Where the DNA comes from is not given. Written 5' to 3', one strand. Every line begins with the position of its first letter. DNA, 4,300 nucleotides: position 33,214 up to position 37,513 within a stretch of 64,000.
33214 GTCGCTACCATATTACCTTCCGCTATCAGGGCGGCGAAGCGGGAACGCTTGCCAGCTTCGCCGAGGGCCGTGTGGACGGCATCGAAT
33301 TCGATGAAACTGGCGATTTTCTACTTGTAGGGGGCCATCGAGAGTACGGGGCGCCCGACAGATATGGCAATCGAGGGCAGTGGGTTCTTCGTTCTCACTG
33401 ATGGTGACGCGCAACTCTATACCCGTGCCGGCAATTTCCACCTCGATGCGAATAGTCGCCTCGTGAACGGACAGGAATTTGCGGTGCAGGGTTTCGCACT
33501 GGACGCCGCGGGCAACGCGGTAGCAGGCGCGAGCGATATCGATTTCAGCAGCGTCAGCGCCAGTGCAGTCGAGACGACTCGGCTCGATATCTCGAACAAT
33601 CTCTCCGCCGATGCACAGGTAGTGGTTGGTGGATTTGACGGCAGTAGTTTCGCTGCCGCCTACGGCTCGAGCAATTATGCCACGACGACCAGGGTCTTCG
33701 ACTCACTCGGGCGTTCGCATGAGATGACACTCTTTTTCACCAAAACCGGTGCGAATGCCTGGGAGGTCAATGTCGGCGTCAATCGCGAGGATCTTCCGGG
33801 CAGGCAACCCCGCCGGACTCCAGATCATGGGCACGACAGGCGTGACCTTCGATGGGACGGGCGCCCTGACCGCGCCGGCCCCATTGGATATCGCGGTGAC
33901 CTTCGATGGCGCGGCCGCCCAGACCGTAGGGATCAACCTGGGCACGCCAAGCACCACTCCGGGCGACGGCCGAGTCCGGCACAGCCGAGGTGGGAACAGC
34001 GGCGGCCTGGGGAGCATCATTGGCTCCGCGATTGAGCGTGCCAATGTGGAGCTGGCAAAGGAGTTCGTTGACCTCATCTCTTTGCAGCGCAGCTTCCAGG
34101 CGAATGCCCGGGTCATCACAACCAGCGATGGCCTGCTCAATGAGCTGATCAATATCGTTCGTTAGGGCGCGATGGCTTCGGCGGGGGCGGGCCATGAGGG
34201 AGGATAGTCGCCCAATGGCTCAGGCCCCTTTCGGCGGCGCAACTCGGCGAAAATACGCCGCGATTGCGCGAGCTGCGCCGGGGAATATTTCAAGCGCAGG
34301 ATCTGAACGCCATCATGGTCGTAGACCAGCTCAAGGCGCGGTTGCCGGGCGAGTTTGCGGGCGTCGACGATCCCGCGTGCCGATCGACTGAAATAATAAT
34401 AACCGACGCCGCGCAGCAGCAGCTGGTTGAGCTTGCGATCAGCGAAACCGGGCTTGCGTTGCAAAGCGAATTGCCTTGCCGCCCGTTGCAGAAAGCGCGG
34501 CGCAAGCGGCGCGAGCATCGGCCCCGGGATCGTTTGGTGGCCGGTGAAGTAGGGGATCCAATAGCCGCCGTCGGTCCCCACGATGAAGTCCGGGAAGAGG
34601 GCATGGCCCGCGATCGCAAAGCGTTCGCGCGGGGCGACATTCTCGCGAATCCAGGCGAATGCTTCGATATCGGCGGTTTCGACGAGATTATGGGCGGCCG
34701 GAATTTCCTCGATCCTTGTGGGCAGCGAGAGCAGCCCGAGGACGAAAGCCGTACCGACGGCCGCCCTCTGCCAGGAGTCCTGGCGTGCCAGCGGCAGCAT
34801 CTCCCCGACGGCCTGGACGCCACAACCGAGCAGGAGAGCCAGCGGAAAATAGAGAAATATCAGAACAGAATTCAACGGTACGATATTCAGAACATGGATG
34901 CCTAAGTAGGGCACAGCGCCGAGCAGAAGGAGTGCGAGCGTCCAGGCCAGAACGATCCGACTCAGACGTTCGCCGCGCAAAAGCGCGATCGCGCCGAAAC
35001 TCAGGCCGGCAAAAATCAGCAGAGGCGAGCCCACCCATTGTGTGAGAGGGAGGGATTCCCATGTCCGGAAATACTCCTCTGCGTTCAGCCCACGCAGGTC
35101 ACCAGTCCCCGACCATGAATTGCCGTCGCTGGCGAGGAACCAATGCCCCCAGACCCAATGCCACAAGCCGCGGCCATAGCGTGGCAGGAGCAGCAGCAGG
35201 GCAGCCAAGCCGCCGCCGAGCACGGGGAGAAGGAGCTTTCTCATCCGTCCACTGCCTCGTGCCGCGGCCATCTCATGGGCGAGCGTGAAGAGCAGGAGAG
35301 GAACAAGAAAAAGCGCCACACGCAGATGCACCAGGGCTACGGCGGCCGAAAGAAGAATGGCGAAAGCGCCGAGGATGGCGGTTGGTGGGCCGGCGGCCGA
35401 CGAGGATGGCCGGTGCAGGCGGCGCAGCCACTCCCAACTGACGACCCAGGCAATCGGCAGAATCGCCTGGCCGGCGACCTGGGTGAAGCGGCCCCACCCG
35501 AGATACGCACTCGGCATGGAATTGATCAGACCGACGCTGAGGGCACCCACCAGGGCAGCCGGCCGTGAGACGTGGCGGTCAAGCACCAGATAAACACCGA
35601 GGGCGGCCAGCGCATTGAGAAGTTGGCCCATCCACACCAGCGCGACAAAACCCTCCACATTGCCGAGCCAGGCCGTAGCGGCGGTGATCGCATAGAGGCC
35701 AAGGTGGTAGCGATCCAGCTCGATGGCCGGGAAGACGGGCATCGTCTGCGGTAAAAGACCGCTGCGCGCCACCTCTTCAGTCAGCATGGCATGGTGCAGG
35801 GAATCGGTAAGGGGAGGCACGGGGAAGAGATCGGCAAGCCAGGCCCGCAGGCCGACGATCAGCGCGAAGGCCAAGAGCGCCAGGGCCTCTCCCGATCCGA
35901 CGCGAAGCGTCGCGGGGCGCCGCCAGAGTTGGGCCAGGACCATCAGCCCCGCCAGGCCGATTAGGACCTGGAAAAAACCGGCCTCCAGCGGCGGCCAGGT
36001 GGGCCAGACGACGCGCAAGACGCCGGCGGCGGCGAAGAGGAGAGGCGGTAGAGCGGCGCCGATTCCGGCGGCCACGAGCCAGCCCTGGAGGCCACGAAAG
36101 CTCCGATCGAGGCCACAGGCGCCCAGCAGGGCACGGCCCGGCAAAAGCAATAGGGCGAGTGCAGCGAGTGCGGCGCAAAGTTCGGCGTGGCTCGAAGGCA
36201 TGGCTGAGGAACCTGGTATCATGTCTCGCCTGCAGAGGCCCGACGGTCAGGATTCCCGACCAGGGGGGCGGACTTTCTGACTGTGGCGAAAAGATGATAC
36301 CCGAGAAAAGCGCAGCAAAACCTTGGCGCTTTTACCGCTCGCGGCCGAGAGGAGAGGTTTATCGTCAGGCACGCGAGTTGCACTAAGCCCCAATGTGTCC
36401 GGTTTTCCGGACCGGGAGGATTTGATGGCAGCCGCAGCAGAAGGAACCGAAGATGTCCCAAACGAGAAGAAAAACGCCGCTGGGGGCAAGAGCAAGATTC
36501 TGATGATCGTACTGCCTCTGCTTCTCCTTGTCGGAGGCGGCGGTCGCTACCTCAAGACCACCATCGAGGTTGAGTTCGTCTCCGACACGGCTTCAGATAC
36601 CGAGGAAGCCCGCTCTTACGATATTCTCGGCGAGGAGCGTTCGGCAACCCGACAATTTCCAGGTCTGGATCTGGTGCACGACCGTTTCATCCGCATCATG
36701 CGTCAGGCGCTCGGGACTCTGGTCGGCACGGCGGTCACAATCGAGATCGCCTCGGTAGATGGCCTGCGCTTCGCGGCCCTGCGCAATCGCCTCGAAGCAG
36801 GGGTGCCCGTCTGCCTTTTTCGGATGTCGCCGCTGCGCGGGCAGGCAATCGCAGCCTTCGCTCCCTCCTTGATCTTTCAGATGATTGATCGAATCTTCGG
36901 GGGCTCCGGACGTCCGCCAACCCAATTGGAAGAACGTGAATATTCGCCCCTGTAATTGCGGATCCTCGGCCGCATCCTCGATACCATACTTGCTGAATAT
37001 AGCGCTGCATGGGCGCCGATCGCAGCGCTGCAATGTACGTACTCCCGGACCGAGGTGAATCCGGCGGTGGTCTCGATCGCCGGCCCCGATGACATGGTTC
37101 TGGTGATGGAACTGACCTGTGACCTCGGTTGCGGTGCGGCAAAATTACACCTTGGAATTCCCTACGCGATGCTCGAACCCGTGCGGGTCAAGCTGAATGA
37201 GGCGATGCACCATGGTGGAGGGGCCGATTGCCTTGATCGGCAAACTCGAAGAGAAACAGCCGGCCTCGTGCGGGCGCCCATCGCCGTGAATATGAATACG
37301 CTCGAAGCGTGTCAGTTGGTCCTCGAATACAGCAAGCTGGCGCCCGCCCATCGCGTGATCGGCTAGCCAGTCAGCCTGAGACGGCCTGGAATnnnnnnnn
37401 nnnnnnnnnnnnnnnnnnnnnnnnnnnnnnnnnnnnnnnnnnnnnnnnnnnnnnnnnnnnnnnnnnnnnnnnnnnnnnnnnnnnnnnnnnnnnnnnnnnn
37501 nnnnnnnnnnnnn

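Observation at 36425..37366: fliL'-fliM' deletion chimera with an internal TAA; fliN onward missing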

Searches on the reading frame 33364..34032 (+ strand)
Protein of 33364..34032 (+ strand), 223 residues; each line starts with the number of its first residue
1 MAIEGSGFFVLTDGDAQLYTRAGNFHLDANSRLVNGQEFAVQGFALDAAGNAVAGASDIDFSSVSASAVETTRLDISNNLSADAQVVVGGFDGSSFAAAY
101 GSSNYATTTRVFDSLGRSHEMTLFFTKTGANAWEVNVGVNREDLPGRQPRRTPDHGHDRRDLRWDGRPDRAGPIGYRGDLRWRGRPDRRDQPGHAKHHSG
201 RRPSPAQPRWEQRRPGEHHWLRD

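Call 4: search_protein_families(library=pfam, proteins=[window:33364-34032:+], max_evalue=1)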
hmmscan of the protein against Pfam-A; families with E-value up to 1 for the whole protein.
window:33364-34032:+ (223 aa): 2 families
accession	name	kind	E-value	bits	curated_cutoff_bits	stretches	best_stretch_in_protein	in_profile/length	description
PF22692.1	LlgE_F_G_D1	-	1.8e-11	44.5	27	1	2-58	1-44/64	Flagellar hook protein FlgE/F/G D1 domain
PF07559.19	FlgE_D2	-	5.2e-11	43.6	22.7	1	102-145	19-64/142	Flagellar basal body protein FlaE D2 domain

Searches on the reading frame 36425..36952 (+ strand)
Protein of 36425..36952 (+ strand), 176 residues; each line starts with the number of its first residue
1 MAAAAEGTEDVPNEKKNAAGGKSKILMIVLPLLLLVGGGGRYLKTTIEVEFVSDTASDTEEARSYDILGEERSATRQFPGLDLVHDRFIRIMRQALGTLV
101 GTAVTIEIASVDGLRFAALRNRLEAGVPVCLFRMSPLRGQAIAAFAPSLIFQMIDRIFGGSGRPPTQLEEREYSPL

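Call 4: search_protein_families(library=pfam, proteins=[window:36425-36952:+], max_evalue=1)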
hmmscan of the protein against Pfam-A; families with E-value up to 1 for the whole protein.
window:36425-36952:+ (176 aa): 3 families
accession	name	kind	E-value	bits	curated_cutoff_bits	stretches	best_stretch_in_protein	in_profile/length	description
PF02154.20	FliM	-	1.4e-20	74.5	27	1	65-175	1-110/192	Flagellar motor switch protein FliM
PF13850.11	ERGIC_N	-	0.099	13.3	27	1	15-59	16-60/91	Endoplasmic Reticulum-Golgi Intermediate Compartment (ERGIC)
PF14283.11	CD1107-like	-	0.2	12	26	1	8-45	115-152/158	Mobile element protein CD1107-like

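Call 73: list_cluster_members(proteins=[P0138, window:36425-36952:+, P0030])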
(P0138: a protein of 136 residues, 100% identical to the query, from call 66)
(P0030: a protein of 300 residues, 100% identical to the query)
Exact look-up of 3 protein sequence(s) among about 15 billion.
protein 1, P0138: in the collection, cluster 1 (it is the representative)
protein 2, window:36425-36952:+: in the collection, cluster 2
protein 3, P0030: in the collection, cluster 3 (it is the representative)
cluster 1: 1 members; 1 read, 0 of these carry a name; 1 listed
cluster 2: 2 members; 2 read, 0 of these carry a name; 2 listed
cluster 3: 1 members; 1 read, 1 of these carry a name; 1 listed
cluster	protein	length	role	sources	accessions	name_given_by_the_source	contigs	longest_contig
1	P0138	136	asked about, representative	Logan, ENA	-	-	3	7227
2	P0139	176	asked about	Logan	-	-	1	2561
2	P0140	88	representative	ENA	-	-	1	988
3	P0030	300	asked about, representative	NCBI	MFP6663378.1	MAG: alpha/beta hydrolase [Deltaproteobacteria bacterium]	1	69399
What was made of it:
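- Checked: The exact 176-aa and 136-aa ORF products also occur on other Logan and ENA contigs (call 73).
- The exact 176-aa ORF product ending at the TAA and the 136-aa product after it occur on further Logan and ENA contigs (call 73).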

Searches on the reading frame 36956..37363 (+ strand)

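Call 4: search_protein_families(library=pfam, proteins=[window:36956-37363:+], max_evalue=1)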
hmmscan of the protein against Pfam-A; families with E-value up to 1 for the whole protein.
window:36956-37363:+ (136 aa): 3 families
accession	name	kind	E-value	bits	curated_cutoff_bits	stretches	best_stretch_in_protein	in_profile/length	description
PF02154.20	FliM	-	2.6e-16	60.6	27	1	2-80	114-192/192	Flagellar motor switch protein FliM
PF02623.20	FliW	-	0.042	14.1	25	1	105-130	93-118/122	FliW protein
PF11580.13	DUF3239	-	0.16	12.7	25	1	24-51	5-32/125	Protein of unknown function (DUF3239)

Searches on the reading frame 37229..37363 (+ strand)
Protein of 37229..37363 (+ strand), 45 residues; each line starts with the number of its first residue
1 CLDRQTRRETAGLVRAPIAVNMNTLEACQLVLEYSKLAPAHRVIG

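Call 60: search_protein_families(library=pfam, proteins=[window:37229-37363:+], max_evalue=10)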
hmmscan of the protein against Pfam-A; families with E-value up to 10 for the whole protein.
window:37229-37363:+ (45 aa): 1 family
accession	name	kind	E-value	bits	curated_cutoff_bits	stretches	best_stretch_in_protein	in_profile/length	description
PF02623.20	FliW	-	0.0047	17.1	25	1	14-41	93-120/122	FliW protein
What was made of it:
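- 37229..37366 (+): 45-codon tail plus TAG, in frame with fliM'. Probably the 3' end of fliW. The only hit in Pfam is FliW PF02623: E 0.0047, tail residues 14-41 against profile 93-120 of 122 (call 60).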

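Call 61: search_protein_families(library=ncbifam, proteins=[window:37229-37363:+], max_evalue=10)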
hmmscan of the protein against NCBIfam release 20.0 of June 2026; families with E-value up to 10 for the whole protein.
window:37229-37363:+ (45 aa): 1 family
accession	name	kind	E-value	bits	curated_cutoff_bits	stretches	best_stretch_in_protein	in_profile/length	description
NF009793.2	PRK13285.1-1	equivalog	0.089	12.4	130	1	9-42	97-130/132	flagellar assembly protein FliW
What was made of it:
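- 37229..37366 (+): The only hit in NCBIfam is the FliW equivalog NF009793: E 0.089, profile 97-130 of 132 (call 61).
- On FliW (flagellar assembly factor; Pfam PF02623 / NCBIfam NF009793): Each is the sole hit in its library, and each ends at the ORF's own stop (calls 60, 61).
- Tried and rejected: No family hit (calls 60, 61).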

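Call 66: search_protein_representatives(protein=window:37229-37363:+)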
Query: 45 residues. Proteins with E-value up to 0.001 (for the whole library): 1; up to 1e-10: 1; up to 1e-30: 0. The best 1 are listed.
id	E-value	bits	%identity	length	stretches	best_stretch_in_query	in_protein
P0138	4.5e-21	87.7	100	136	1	1-45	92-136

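Call 67: search_solved_structures(query=window:37229-37363:+, max_evalue=10, show_alignments=3)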
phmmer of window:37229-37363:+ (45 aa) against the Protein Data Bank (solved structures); distinct sequences matched with E-value up to 10: 0.
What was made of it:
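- On FliW (flagellar assembly factor; Pfam PF02623 / NCBIfam NF009793): phmmer against 1.84 billion proteins and against PDB gave nothing but a self-hit (calls 66, 67).
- It was not recovered by phmmer against 1.84 billion representatives (self-hit only, call 66) or against PDB sequences (call 67).
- Tried and rejected: Tail against large sequence sets. phmmer against 1.84 billion representatives gave a self-hit only (call 66). phmmer against PDB sequences gave none (call 67).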
